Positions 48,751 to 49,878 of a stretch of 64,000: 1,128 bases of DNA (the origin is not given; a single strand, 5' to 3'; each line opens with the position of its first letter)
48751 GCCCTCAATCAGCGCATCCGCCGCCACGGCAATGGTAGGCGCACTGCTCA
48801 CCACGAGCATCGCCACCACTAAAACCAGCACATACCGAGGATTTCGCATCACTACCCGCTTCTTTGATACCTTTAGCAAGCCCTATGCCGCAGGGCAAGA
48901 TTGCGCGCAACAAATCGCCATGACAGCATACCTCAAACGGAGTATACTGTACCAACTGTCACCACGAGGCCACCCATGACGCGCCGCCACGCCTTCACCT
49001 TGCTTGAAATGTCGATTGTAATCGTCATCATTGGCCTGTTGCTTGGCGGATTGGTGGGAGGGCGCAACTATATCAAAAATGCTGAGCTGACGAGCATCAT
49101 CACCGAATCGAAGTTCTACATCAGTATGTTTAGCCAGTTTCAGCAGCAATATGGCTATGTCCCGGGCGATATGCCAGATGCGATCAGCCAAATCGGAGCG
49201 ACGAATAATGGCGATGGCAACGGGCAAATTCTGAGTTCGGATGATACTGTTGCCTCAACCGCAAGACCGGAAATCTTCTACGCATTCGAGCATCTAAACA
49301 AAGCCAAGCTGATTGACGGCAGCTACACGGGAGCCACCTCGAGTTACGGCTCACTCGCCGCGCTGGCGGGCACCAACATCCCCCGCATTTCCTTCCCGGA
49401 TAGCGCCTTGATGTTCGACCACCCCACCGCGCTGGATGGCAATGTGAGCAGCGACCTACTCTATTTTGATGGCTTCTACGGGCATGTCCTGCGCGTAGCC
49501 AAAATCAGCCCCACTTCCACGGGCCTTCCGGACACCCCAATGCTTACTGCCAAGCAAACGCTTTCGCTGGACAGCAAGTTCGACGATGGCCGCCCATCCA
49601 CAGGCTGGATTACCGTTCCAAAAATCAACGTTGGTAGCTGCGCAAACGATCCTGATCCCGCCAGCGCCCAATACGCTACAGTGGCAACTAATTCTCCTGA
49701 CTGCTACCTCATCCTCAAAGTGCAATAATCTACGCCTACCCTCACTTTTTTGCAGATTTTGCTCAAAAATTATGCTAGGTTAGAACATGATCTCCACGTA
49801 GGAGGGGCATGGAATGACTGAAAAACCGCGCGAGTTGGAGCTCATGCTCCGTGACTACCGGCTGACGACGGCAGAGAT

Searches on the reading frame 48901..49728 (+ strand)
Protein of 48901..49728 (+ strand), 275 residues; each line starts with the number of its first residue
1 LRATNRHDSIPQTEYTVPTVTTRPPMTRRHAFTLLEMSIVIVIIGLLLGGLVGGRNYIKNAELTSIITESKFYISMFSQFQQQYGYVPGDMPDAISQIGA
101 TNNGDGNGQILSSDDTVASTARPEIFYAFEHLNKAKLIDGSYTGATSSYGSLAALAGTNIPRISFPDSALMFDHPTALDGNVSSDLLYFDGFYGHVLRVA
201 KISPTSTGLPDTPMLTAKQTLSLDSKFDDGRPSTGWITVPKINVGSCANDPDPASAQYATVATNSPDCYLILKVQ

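Call 31: search_protein_families(library=pfam, proteins=[window:48901-49728:+], max_evalue=0.0001)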
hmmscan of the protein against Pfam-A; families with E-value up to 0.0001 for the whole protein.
window:48901-49728:+ (275 aa): 1 family
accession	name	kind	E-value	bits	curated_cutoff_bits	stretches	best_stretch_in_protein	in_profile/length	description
PF07963.17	N_methyl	-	1e-05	25.3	21.2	1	26-51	1-26/27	Prokaryotic N-terminal methylation motif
